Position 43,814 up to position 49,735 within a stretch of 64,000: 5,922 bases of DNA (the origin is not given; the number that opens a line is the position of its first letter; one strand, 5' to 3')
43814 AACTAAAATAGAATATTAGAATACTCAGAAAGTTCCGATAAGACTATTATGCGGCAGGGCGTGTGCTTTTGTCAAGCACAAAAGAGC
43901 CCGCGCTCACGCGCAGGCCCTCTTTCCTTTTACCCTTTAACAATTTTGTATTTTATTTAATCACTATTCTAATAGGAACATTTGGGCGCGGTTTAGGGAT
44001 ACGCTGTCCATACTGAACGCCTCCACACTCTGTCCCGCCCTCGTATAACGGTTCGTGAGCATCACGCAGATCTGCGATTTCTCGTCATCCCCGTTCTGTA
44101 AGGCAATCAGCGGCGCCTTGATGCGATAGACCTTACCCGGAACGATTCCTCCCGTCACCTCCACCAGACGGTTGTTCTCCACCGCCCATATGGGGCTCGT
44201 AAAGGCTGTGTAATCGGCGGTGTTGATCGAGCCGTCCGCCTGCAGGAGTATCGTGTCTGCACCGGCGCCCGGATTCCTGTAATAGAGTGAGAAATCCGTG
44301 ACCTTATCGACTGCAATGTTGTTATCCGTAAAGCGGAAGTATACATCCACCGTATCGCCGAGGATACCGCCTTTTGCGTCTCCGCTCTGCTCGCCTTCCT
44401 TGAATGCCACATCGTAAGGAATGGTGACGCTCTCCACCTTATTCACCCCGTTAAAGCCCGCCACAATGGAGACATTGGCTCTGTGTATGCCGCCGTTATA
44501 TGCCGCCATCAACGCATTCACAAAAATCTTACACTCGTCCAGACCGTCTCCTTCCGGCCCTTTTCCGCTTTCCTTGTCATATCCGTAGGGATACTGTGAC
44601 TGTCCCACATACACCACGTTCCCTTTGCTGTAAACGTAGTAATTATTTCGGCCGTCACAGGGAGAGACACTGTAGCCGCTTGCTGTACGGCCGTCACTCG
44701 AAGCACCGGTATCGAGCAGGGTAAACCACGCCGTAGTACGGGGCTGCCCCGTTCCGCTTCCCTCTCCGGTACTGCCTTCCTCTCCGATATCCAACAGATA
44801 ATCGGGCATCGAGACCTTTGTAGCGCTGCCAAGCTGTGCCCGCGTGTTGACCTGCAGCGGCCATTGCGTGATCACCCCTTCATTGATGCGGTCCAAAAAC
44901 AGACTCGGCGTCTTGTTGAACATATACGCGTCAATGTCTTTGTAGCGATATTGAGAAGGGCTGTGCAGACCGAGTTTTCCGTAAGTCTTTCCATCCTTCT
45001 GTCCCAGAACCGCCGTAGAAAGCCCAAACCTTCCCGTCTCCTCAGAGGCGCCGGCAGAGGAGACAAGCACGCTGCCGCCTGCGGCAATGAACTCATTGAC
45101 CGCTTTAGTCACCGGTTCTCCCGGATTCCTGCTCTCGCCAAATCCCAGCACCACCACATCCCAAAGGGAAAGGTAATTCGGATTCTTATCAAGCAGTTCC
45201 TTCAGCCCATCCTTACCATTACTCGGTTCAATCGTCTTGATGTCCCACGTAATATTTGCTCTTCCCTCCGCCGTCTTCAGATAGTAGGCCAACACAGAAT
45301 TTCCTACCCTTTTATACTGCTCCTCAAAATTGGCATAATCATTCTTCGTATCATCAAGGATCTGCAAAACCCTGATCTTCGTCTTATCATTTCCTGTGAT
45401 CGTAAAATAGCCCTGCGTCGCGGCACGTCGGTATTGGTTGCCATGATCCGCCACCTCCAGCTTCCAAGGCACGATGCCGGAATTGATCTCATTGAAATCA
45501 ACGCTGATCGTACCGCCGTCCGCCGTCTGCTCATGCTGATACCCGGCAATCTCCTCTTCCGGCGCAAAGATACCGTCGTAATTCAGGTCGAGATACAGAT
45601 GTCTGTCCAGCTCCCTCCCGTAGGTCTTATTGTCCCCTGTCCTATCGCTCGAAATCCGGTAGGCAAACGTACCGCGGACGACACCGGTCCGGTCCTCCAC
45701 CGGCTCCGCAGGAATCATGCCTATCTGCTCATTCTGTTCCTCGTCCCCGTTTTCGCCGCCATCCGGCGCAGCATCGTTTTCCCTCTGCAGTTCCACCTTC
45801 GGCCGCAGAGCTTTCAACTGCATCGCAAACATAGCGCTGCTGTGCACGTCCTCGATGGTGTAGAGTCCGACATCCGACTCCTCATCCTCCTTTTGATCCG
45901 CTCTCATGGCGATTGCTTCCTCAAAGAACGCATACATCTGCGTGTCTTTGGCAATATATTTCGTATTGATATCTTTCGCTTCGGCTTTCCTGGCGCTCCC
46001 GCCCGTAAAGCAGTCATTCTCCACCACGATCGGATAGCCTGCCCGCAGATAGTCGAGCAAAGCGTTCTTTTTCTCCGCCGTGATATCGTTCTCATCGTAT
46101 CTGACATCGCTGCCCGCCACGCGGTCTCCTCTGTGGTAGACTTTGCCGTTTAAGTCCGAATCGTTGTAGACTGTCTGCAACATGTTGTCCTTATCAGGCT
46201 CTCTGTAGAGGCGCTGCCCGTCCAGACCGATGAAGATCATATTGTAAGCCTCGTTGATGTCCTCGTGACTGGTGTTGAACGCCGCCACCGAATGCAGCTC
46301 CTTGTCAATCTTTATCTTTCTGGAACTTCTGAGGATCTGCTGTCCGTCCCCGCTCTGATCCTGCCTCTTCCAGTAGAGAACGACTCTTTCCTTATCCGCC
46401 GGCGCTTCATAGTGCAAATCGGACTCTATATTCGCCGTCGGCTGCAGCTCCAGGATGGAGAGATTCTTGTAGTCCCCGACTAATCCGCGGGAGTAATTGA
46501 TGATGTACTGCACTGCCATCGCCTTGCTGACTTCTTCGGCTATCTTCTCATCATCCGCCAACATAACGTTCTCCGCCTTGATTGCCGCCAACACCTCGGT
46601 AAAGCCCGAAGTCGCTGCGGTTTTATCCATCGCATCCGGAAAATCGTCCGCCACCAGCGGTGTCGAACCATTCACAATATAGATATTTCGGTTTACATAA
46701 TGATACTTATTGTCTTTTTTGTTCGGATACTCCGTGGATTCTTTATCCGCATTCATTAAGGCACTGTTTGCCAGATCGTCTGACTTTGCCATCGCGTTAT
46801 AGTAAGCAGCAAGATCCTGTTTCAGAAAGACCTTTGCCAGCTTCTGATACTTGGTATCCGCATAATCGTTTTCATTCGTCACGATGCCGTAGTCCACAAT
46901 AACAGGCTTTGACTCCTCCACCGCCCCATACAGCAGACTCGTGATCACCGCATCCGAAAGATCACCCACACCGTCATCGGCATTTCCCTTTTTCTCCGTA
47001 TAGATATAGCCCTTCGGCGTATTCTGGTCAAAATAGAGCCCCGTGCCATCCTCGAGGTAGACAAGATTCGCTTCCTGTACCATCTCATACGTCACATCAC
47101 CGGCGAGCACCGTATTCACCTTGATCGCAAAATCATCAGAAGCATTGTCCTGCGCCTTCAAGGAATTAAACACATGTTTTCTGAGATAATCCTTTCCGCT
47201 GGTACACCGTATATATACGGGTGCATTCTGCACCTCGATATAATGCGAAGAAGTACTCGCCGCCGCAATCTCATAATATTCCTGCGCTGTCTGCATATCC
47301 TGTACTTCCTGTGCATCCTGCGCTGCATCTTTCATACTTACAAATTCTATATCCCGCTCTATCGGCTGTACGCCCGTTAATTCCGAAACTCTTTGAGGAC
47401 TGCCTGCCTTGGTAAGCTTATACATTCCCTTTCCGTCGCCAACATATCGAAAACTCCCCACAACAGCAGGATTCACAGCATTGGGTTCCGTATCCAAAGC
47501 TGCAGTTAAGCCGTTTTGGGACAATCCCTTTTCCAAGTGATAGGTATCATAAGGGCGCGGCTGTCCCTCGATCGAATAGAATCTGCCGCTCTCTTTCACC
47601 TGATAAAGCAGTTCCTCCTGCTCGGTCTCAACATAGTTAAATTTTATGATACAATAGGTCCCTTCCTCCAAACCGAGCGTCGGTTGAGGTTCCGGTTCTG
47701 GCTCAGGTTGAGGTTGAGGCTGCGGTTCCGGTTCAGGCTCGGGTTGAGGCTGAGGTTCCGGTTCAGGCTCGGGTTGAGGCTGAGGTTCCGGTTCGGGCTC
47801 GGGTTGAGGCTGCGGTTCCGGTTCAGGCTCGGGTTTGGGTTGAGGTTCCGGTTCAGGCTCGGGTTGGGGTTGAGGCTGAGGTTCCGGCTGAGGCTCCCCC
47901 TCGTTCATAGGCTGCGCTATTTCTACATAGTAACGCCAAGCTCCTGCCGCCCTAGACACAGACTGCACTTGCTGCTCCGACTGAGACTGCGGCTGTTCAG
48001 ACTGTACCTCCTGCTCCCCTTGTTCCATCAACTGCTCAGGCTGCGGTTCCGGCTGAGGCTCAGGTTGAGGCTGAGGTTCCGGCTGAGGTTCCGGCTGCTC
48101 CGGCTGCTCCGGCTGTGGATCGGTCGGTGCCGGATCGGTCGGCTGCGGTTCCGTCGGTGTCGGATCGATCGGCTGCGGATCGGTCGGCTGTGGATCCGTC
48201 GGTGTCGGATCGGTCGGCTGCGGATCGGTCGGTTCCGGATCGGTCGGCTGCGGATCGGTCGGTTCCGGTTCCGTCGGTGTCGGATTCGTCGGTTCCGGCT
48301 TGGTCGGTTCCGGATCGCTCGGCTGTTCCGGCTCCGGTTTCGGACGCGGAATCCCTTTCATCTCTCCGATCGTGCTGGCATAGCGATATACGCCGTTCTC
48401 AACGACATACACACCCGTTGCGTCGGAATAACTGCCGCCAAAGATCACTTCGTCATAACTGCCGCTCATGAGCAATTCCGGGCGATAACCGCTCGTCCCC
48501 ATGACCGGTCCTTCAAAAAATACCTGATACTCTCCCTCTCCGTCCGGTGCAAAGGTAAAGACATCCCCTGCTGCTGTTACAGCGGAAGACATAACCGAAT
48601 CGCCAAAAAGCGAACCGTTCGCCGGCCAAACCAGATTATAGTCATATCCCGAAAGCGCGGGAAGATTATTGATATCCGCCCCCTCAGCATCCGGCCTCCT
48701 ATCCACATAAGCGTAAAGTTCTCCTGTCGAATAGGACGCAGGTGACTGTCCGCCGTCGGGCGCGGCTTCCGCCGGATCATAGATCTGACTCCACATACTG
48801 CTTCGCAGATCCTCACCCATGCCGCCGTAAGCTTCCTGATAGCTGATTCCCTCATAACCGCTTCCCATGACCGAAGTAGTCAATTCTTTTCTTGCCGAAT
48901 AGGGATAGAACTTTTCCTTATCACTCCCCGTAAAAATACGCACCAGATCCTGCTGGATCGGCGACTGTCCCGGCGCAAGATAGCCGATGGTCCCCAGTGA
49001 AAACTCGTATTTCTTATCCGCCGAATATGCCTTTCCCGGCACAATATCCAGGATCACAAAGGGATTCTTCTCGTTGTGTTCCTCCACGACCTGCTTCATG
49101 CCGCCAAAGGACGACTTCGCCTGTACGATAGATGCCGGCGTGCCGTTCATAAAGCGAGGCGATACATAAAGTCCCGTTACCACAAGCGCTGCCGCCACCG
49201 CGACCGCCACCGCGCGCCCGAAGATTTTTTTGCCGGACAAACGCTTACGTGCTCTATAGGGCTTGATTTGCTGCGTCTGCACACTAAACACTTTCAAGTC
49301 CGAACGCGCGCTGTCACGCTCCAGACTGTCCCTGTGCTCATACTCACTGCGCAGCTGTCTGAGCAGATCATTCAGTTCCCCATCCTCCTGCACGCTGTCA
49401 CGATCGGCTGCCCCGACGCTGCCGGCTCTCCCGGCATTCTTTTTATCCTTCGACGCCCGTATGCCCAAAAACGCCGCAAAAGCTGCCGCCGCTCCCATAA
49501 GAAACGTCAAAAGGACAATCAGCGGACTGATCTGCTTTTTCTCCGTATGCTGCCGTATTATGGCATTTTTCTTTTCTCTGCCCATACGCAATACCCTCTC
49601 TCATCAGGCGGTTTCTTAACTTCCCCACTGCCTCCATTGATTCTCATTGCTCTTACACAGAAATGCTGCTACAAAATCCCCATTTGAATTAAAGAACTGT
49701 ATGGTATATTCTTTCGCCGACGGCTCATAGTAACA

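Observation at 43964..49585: Giant terminal protein with two hydrophobic segments, a 260-aa head, a ~200-aa proline stalk and a 1230-aa body with repeated flavodoxin/GATase1-like sequence cues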

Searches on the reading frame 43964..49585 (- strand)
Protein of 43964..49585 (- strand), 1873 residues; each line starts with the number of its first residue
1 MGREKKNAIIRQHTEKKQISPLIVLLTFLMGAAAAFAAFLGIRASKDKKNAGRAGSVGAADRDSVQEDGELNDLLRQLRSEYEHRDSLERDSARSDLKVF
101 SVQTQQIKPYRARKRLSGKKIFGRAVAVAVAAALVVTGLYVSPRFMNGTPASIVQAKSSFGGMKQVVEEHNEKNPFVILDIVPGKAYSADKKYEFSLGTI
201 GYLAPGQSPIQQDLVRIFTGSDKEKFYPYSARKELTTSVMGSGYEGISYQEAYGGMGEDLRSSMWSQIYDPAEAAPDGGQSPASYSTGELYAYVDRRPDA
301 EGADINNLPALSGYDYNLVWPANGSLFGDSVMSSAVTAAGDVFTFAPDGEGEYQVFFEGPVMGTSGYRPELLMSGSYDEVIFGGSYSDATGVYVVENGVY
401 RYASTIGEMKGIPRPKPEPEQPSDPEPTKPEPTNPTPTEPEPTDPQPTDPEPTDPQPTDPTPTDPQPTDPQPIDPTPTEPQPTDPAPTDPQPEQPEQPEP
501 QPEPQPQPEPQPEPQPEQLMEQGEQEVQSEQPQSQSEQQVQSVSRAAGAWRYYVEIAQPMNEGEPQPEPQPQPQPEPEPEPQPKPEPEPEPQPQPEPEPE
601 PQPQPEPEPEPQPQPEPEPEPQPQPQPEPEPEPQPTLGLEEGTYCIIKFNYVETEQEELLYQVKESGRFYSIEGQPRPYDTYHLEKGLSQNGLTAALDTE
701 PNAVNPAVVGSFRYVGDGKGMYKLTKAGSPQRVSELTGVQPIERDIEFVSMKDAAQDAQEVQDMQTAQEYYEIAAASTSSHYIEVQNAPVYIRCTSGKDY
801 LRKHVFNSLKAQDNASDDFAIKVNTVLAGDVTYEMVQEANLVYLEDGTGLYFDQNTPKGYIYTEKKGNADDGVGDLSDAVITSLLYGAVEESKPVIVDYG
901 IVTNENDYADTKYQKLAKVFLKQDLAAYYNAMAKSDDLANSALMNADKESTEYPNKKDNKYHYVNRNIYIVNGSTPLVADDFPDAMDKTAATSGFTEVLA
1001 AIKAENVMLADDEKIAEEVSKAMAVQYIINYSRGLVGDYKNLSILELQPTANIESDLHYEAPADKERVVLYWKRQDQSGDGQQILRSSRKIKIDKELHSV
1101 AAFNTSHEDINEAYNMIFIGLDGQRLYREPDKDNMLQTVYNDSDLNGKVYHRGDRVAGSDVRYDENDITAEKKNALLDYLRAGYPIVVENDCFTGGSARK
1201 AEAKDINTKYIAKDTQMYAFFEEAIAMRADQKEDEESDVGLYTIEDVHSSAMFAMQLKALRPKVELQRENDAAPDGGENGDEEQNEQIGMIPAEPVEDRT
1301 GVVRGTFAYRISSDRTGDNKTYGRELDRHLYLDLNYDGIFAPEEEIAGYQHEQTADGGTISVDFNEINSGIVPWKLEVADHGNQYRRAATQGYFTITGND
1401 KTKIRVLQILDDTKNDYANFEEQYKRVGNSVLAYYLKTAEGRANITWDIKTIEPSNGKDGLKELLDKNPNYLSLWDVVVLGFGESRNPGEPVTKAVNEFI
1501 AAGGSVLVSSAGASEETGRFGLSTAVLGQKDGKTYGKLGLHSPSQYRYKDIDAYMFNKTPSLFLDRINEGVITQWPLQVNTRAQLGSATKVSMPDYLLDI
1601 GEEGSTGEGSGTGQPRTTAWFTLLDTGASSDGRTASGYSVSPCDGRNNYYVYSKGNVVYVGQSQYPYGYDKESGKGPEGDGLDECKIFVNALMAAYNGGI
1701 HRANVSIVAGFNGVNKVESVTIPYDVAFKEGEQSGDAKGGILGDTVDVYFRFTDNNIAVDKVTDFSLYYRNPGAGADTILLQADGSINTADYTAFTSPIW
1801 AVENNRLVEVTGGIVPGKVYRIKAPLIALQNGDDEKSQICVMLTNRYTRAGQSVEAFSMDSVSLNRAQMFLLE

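Call 5: search_protein_families(library=pfam, proteins=[window:43964-49585:-], max_evalue=0.01)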
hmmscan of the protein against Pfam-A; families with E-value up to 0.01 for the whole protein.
window:43964-49585:- (1873 aa): 2 families
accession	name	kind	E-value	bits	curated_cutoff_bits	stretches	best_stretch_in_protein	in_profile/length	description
PF16480.10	DUF5057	-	5.6e-30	105.4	27.9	1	1166-1509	1-376/378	Domain of unknown function (DUF5057)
PF05887.16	Trypan_PARP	-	0.0019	18.6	100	1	583-635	59-111/134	Procyclic acidic repetitive protein (PARP)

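Call 6: search_protein_families(library=ncbifam, proteins=[window:43964-49585:-], max_evalue=0.01)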
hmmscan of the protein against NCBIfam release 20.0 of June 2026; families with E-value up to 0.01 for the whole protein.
window:43964-49585:- (1873 aa): 0 families

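Call 7: search_solved_structures(query=window:43964-49585:-, max_evalue=1, show_alignments=2)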
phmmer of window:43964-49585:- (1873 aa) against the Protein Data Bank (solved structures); distinct sequences matched with E-value up to 1: 23.
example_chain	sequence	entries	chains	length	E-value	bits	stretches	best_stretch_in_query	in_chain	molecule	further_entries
8zvk_A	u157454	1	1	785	4.3e-09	37.4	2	566-631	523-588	AaBgIC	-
6cgr_n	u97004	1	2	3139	3.8e-08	34.3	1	430-650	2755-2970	Large tegument protein deneddylase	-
6ncl_a0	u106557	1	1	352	3.5e-07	31.1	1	560-633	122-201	P14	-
23px_A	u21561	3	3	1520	0.00024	21.7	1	581-623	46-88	Putative lipoprotein AcfD homolog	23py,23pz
9gv5_A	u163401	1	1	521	0.0019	18.7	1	550-636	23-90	Monocarboxylate transporter 8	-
9fkn_A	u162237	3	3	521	0.0019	18.7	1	550-636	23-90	Monocarboxylate transporter 8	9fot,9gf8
8zkn_A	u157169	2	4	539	0.01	16.3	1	569-636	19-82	Monocarboxylate transporter 8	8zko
9dwy_A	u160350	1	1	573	0.011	16.2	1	569-636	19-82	Monocarboxylate transporter 8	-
1q1q_A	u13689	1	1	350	0.011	16.2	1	576-631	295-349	sulfotransferase family, cytosolic, 2B, member 1 isoform a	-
7top_PR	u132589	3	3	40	0.021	15.2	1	567-604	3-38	PR20 | PR20, ALS/FTD dipeptide repeat protein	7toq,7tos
8ek1_P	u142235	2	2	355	0.027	14.9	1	556-635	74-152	Circumsporozoite protein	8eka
7v05_X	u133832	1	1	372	0.033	14.6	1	556-635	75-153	Circumsporozoite protein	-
9ygf_G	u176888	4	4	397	0.049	14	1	556-635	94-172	Circumsporozoite protein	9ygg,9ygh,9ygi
6ztg_A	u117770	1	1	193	0.053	13.9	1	519-605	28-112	Cell division protein DedD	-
6d90_b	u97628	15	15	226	0.061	13.7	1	538-630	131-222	eL29 | 60S ribosomal protein L29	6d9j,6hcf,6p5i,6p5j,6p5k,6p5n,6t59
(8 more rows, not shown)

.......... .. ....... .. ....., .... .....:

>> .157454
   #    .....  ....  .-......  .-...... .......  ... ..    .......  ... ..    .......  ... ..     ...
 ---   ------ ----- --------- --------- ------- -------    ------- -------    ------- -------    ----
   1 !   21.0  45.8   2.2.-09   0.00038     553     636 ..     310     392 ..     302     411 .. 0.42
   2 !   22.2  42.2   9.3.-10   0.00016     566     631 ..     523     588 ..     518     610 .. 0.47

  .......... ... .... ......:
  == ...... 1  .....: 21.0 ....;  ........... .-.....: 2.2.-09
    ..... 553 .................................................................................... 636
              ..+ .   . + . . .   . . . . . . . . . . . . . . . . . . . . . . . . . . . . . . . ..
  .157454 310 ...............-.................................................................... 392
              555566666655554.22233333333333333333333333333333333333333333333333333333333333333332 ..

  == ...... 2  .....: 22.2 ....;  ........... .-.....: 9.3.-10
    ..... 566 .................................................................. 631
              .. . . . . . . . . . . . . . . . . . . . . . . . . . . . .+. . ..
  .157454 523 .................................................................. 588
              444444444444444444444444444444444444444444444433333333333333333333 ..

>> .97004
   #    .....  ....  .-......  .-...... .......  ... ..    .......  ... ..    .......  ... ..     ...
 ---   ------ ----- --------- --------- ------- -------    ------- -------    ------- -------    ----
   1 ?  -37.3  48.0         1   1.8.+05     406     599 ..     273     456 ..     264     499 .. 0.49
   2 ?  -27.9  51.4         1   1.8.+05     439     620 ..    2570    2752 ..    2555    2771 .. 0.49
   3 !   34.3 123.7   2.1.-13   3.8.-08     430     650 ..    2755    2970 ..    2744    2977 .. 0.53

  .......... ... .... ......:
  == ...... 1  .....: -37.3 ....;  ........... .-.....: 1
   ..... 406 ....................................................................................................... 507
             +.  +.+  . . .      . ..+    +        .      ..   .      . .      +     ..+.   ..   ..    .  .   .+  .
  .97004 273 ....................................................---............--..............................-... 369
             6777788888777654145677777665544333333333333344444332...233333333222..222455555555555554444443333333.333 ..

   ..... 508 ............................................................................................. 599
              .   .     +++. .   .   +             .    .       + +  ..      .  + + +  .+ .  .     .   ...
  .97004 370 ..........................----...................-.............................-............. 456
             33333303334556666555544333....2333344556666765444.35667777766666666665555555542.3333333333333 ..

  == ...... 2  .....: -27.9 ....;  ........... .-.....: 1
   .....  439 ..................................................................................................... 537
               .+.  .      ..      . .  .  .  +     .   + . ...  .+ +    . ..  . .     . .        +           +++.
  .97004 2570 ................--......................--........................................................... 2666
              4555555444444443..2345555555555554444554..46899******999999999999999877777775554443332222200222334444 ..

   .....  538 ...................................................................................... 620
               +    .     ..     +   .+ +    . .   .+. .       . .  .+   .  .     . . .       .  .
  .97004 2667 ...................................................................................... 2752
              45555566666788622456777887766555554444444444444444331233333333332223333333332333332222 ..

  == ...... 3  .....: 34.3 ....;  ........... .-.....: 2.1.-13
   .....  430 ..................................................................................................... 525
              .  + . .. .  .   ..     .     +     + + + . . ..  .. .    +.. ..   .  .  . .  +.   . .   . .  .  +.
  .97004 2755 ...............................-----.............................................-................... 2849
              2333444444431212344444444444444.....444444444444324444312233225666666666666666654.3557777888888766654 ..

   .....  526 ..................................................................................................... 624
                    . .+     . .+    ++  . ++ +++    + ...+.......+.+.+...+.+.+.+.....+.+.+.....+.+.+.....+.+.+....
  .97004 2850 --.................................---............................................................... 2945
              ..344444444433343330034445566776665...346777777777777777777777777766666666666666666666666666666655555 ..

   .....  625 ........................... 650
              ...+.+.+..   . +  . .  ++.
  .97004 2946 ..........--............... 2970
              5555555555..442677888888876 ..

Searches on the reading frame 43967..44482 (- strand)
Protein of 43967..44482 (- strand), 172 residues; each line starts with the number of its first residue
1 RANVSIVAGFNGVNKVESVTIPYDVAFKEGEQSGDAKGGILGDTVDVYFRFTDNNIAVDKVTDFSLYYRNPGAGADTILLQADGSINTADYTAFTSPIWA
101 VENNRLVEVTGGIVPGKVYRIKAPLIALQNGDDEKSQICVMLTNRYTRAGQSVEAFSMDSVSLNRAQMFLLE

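Call 90: search_protein_families(library=pfam, proteins=[window:43967-44482:-], max_evalue=1)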
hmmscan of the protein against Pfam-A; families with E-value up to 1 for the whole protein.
window:43967-44482:- (172 aa): 1 family
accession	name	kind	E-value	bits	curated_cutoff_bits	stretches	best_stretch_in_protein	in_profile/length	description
PF25300.1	Fn3_Dep-1_3rd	-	0.033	14.5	26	1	72-123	22-69/85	Dep-1 third Fn3-like domain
